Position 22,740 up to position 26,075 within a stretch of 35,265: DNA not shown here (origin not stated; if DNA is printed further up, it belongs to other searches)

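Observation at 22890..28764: Minimal five-gene conjugation/T4SS-like operon without relaxase or coupling protein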

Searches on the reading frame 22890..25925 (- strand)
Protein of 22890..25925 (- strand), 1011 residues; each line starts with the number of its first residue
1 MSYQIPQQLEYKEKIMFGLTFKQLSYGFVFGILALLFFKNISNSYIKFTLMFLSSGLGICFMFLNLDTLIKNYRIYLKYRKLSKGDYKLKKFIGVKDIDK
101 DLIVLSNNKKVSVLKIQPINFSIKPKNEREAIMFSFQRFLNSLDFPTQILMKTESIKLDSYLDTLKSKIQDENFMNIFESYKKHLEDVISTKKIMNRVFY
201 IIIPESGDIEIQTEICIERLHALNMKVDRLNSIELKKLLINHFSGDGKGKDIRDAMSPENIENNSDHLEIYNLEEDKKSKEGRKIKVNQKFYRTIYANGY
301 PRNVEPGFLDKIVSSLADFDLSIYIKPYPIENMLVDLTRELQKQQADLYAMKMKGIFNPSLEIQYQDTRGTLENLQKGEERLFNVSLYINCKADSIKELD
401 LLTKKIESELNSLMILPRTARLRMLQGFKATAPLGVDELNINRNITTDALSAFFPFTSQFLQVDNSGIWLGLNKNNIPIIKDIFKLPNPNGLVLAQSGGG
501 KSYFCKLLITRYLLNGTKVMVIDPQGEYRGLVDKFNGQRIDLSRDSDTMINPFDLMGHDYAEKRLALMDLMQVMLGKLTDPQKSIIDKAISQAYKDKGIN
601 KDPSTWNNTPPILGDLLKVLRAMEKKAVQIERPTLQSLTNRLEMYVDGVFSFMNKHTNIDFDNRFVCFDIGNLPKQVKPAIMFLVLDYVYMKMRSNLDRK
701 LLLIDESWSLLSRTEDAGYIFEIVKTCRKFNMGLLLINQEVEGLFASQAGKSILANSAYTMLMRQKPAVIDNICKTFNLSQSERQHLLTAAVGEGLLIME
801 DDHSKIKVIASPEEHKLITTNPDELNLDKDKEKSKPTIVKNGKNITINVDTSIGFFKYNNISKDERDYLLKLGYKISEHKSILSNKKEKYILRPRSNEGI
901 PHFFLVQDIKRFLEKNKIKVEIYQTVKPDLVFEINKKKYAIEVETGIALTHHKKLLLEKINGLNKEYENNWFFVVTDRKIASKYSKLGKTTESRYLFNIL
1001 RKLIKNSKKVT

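Call 4: search_protein_families(library=pfam, proteins=[window:22890-25925:-], max_evalue=0.1)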
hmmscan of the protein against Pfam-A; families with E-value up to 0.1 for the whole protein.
window:22890-25925:- (1011 aa): 6 families
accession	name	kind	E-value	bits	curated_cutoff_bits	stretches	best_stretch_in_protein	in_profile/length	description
PF19044.6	P-loop_TraG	-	6.3e-29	101.3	25.8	1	487-789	28-344/413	TraG P-loop domain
PF01935.23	DUF87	-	5e-13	50.1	23.2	1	474-654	9-177/220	Helicase HerA, central domain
PF12846.13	AAA_10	-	6.4e-12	45.6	27.5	1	488-806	21-346/362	AAA-like domain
PF12666.12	PrgI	-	4.7e-05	24.3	27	1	5-64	2-61/91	PrgI family protein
PF17804.6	TSP_NTD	-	0.02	15.6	26.4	1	135-197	23-85/188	Tail specific protease N-terminal domain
PF09939.14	DUF2171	-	0.07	13.9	25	0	520-547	6-33/64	Uncharacterized protein conserved in bacteria (DUF2171)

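Call 5: search_protein_families(library=ncbifam, proteins=[window:22890-25925:-], max_evalue=0.1)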
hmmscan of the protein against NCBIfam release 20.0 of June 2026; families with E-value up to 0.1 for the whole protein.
window:22890-25925:- (1011 aa): 9 families
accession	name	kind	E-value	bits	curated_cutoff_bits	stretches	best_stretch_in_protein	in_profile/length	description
NF045971.1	conju_CD1110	equivalog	1.9e-101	340.6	325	1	107-800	19-728/752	VirB4-like conjugal transfer ATPase, CD1110 family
NF045975.1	VirB4_plasma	equivalog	7.5e-90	301.9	590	1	5-818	3-893/894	Mbov_0397 family ICE element conjugal transfer ATPase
TIGR02746.1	TraC-F-type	equivalog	2.1e-48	164.9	567.05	1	428-826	361-777/800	type IV secretion system protein TraC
TIGR00929.1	VirB4_CagE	subfamily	5.7e-36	124.1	643.1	2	287-792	237-729/792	VirB4 family type IV secretion/conjugal transfer ATPase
TIGR03783.1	Bac_Flav_CT_G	subfamily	2.2e-22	78.8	261.55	1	465-790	417-760/829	TraG family conjugative transposon ATPase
NF010278.0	PRK13721.1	subfamily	2.3e-14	52.2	1177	1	486-769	477-765/874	type IV secretion system protein TraC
NF010447.0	PRK13873.1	equivalog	8.3e-09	33.9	1020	1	495-778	448-720/815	conjugal transfer protein TrbE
NF010466.0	PRK13891.1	subfamily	0.011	13.6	1322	1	663-743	651-732/852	conjugal transfer protein TrbE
NF010404.0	PRK13830.1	subfamily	0.083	10.6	810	0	663-742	616-696/818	conjugal transfer protein TrbE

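Call 13: find_homologous_proteins(query=window:22890-25925:-, max_evalue=1e-10)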
Query window:22890-25925:- (1011 aa): 762 proteins with E <= 1e-10 among 8000 candidates; the best 120 are listed.
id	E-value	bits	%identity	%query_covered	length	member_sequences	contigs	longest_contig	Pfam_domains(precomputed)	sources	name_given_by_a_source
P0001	0.0e+0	2240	100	100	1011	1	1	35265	PF19044.7,PF01935.24,PF12846.14,PF26593.2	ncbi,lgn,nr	ncbi:MAG: ATP-binding protein [Nanoarchaeota archaeon]|nr:ATP-binding protein [Nanoarchaeota archaeo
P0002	0.0e+0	2180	97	100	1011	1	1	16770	PF19044.7,PF01935.24,PF12846.14,PF26593.2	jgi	jgi:hypothetical protein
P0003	0.0e+0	2154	96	100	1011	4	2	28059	PF19044.7,PF01935.24,PF12846.14,PF26593.2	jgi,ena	-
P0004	0.0e+0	2044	91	99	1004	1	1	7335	PF19044.7,PF01935.24,PF12846.14,PF26593.2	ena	-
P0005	0.0e+0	1979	87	100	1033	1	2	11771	PF19044.7,PF01935.24,PF12846.14,PF26593.2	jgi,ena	-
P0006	0.0e+0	1932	88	71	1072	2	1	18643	PF19044.7,PF01935.24,PF12846.14,PF26593.2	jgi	jgi:type IV secretory pathway VirB4 component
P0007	0.0e+0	1899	86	100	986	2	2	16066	PF19044.7,PF01935.24,PF12846.14,PF26593.2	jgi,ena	-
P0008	0.0e+0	1892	86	71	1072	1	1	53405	PF19044.7,PF01935.24,PF12846.14,PF26593.2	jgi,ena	-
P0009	0.0e+0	1870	82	100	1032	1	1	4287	PF19044.7,PF01935.24,PF12846.14,PF26593.2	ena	-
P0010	0.0e+0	1774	80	100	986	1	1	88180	PF19044.7,PF01935.24,PF12846.14,PF26593.2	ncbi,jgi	ncbi:MAG: DUF87 domain-containing protein [Candidatus Pacearchaeota archaeon]|jgi:type IV secretory 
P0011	0.0e+0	1530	70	99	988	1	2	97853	PF19044.7,PF01935.24,PF12846.14,PF26593.2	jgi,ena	-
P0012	0.0e+0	1523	69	99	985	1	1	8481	PF19044.7,PF01935.24,PF12846.14,PF26593.2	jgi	jgi:hypothetical protein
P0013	0.0e+0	1512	68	100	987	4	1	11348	PF19044.7,PF01935.24,PF12846.14,PF26593.2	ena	-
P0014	0.0e+0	1511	68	100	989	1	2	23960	PF19044.7,PF01935.24,PF12846.14,PF26593.2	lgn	-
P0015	0.0e+0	1503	65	99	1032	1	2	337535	PF19044.7,PF01935.24,PF12846.14,PF26593.2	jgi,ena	-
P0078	0.0e+0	1340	62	99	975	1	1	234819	PF19044.7,PF01935.24,PF12846.14,PF12666.13,PF26593.2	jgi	jgi:hypothetical protein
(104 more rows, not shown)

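Call 16: search_solved_structures(query=window:22890-25925:-, max_evalue=0.01)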
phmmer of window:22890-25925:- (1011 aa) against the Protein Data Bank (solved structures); distinct sequences matched with E-value up to 0.01: 1.
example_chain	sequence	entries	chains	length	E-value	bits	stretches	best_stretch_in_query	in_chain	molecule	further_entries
4ag5_A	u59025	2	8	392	7.5e-34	120.1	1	464-819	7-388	TYPE IV SECRETORY PATHWAY VIRB4 COMPONENTS-LIKE PROTEIN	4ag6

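Call 17: find_encoding_contigs(protein=P0015, flank=10000, max_places=2)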
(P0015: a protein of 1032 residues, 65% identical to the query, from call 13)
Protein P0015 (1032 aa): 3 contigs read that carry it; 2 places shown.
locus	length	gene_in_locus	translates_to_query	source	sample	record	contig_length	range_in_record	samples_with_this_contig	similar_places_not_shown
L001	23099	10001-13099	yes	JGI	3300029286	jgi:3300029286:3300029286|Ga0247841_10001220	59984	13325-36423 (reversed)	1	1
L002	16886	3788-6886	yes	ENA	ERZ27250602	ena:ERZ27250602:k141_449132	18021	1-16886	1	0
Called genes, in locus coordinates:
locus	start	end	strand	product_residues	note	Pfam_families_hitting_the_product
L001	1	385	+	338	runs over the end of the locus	-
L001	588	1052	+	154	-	-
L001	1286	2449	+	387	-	-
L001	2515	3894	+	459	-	PF08241:Methyltransf_11 (weak)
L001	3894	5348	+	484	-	-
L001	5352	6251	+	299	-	-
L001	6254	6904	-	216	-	PF01170:UPF0020 (faint), PF01555:N6_N4_Mtase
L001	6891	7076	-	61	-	-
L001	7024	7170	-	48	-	-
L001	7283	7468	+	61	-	-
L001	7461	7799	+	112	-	PF04956:TrbC, PF18895:T4SS_pilin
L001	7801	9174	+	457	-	-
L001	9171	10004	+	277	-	-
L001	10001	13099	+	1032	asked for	PF26593:TraC-like, PF01935:DUF87, PF12846:AAA_10, PF19044:P-loop_TraG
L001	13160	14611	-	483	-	PF12161:HsdM_N, PF02384:N6_Mtase, PF01170:UPF0020, PF07669:Eco57I (weak)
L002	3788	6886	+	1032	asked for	PF26593:TraC-like, PF01935:DUF87, PF12846:AAA_10, PF19044:P-loop_TraG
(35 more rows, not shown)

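Call 18: find_encoding_contigs(protein=P0078, flank=10000, max_places=2)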
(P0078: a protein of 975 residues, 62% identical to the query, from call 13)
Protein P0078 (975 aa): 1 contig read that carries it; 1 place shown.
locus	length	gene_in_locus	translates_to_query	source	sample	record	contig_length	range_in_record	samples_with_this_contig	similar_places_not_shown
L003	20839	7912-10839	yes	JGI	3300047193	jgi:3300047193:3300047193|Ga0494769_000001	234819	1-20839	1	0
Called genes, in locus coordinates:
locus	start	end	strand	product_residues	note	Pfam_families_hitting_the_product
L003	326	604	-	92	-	-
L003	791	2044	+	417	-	PF01555:N6_N4_Mtase, PF01170:UPF0020 (faint), PF08241:Methyltransf_11 (faint), PF13649:Methyltransf_25 (faint), PF01555:N6_N4_Mtase (weak)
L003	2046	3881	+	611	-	PF04851:ResIII, PF18766:SWI2_SNF2 (faint), PF00004:AAA (faint), PF10593:Z1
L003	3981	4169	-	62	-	-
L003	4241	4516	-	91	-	-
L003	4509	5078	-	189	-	PF05063:MT-A70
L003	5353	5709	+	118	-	PF04956:TrbC, PF18895:T4SS_pilin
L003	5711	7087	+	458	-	-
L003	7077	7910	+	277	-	-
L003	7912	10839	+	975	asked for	PF12666:PrgI (weak), PF26593:TraC-like, PF01935:DUF87, PF12846:AAA_10, PF19044:P-loop_TraG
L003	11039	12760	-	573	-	-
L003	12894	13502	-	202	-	PF00702:Hydrolase, PF13419:HAD_2 (weak)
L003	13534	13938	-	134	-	PF00293:NUDIX, PF14815:NUDIX_4 (weak)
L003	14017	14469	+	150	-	PF01230:HIT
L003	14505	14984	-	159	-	PF24875:DUF7736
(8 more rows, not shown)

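Call 35: find_related_loci(query=window:22890-25925:-, collection=genome_contigs, flank=10000)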
Query window:22890-25925:- (1011 aa) in genome_contigs; peptide patterns used: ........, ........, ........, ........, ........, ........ (x = any residue, [..] = any of these).
113 stretches matched a pattern; 103 encode a relative of the query (tblastn E <= 1e-3); the best 80 are kept; 80 distinct loci.
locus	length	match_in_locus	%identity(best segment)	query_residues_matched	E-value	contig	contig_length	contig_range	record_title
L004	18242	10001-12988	93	1-995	0e+0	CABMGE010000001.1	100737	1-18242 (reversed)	uncultured archaeon isolate LFW-165_1 genome assembly, contig: LFW1651_1, whole genome shotgun sequence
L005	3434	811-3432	88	1-894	0e+0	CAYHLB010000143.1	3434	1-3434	MAG TPA_asm: Candidatus Woesearchaeota archaeon isolate ERP119705_co13_510 genome assembly, contig: NODE_36263_length_34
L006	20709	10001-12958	80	1-1007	0e+0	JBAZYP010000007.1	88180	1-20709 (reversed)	MAG: Candidatus Pacearchaeota archaeon isolate SO_2017_GW1_83 NODE_1639_length_88180_cov_1.498325_OW334_2017, whole geno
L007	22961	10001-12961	68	1-1005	0e+0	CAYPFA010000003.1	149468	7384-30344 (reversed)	MAG TPA_asm: Candidatus Woesearchaeota archaeon isolate SRP272421_co1_238 genome assembly, contig: NODE_63_length_149468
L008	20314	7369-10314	67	1-1009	0e+0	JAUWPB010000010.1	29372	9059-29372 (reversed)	MAG: Nanoarchaeota archaeon isolate CSMAG_2465 CSMAG_2465_k141_602500_length_29372_cov_34.9579, whole genome shotgun seq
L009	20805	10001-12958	68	1-1004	0e+0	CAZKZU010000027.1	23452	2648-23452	MAG TPA_asm: uncultured Methanosarcinales archaeon isolate SRP272421_co1_15 genome assembly, contig: NODE_5437_length_23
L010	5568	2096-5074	66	1-1006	0e+0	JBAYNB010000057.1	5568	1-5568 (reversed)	MAG: Candidatus Pacearchaeota archaeon isolate SO_2016_LW1_54 scaffold23545_LW64-88_2016, whole genome shotgun sequence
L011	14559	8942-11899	65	1-1003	0e+0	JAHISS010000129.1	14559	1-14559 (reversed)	MAG: Nanoarchaeota archaeon isolate MM_PC_MetaG.mb.185 MM_PC_MetaG.mb.185_k141_1776278, whole genome shotgun sequence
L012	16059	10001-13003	63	1-1007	0e+0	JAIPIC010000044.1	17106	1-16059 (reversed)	MAG: Candidatus Woesearchaeota archaeon isolate Tobar13.5m-G65 Tobar13-5m-C3794, whole genome shotgun sequence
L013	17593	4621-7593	66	1-1006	0e+0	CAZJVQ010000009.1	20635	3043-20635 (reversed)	MAG TPA_asm: Candidatus Woesearchaeota archaeon isolate binchicken_co136_21 genome assembly, contig: NODE_1142_length_20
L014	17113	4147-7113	64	1-1007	0e+0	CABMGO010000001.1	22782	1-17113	uncultured archaeon isolate LFW-170_1 genome assembly, contig: LFW1701_1, whole genome shotgun sequence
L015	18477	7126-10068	65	1-1005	0e+0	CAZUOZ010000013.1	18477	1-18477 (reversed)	MAG TPA_asm: Candidatus Woesearchaeota archaeon isolate SRP192927_co10_255 genome assembly, contig: NODE_1864_length_184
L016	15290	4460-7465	61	1-1011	0e+0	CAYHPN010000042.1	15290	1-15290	MAG TPA_asm: Candidatus Woesearchaeota archaeon isolate ERP119705_co14_220 genome assembly, contig: NODE_4360_length_152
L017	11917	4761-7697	60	19-1009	0e+0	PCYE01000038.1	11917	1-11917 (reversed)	MAG: Candidatus Woesearchaeota archaeon CG10_big_fil_rev_8_21_14_0_10_33_12 CG10_8_21_14_0.10_scaffold_12193_c, whole ge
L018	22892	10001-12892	60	1-996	0e+0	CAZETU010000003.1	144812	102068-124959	MAG TPA_asm: Candidatus Woesearchaeota archaeon isolate binchicken_co243_217 genome assembly, contig: NODE_41_length_144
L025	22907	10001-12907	57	3-1003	0e+0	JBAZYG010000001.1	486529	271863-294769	MAG: Candidatus Pacearchaeota archaeon isolate SO_2017_GW1_75 NODE_121_length_486529_cov_2.277651_OW334_2017, whole geno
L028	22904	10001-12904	56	3-1006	0e+0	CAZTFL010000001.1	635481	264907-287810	MAG TPA_asm: Candidatus Woesearchaeota archaeon isolate SRP263991_co4_30 genome assembly, contig: NODE_1_length_635481_c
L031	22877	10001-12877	56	1-994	0e+0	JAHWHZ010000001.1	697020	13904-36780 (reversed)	MAG: Candidatus Woesearchaeota archaeon isolate Yap200.bin2.134 contig_6, whole genome shotgun sequence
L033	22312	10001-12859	55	3-996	0e+0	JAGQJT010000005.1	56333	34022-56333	MAG: Nanoarchaeota archaeon isolate HKST-UBA01 NODE_5_length_56333_cov_5.468493, whole genome shotgun sequence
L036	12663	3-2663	63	110-1007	0e+0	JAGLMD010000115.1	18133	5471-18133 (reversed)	MAG: Nanoarchaeota archaeon isolate RS_5_44 ROV157_5.bin.44.fa_115, whole genome shotgun sequence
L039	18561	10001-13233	54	1-1008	0e+0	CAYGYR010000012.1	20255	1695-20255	MAG TPA_asm: uncultured Methanosarcinales archaeon isolate ERP119294_co1_430 genome assembly, contig: NODE_3258_length_2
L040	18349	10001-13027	49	1-1008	0e+0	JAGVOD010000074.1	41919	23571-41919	MAG: archaeon isolate DeMMO3_27 c_000000055222, whole genome shotgun sequence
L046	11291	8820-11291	60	3-817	0e+0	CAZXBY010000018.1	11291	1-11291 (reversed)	MAG TPA_asm: Candidatus Woesearchaeota archaeon isolate binchicken_co49_137 genome assembly, contig: NODE_2166_length_11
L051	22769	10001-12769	48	1-990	0e+0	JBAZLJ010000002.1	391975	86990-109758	MAG: Candidatus Woesearchaeota archaeon isolate SO_2017_LW4_166 scaffold_65_c1_LW137-91_2017, whole genome shotgun seque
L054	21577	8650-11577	49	1-994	0e+0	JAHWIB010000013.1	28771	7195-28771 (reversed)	MAG: Candidatus Woesearchaeota archaeon isolate Yap200.bin9.104 contig_3849, whole genome shotgun sequence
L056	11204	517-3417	49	1-987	0e+0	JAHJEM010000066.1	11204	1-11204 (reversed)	MAG: Nanoarchaeota archaeon isolate Modern_marine_glass_biofilm.mb.128 Modern_marine_gla.mb.128_k141_544176, whole genom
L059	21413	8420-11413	47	1-987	0e+0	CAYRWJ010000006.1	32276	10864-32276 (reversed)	MAG TPA_asm: uncultured Methanosarcinales archaeon isolate SRP104257_co1_379 genome assembly, contig: NODE_567_length_32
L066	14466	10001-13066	46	1-987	0e+0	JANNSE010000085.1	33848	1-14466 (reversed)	MAG: Candidatus Woesearchaeota archaeon isolate SOY_31_metabat_27 SOY_31_k141_2402850, whole genome shotgun sequence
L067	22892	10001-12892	49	1-987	0e+0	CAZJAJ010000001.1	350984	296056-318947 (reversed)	MAG TPA_asm: uncultured Methanosarcinales archaeon isolate SRP334346_co1_96 genome assembly, contig: NODE_25_length_3509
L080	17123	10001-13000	43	1-986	0e+0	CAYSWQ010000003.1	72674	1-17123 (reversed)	MAG TPA_asm: uncultured Methanosarcinales archaeon isolate SRP077602_co7_621 genome assembly, contig: NODE_1385_length_7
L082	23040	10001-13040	62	1-1004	0e+0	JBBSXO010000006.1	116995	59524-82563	MAG: Nanoarchaeota archaeon isolate H41-bin051_1 H41_bin051_1_000000000006, whole genome shotgun sequence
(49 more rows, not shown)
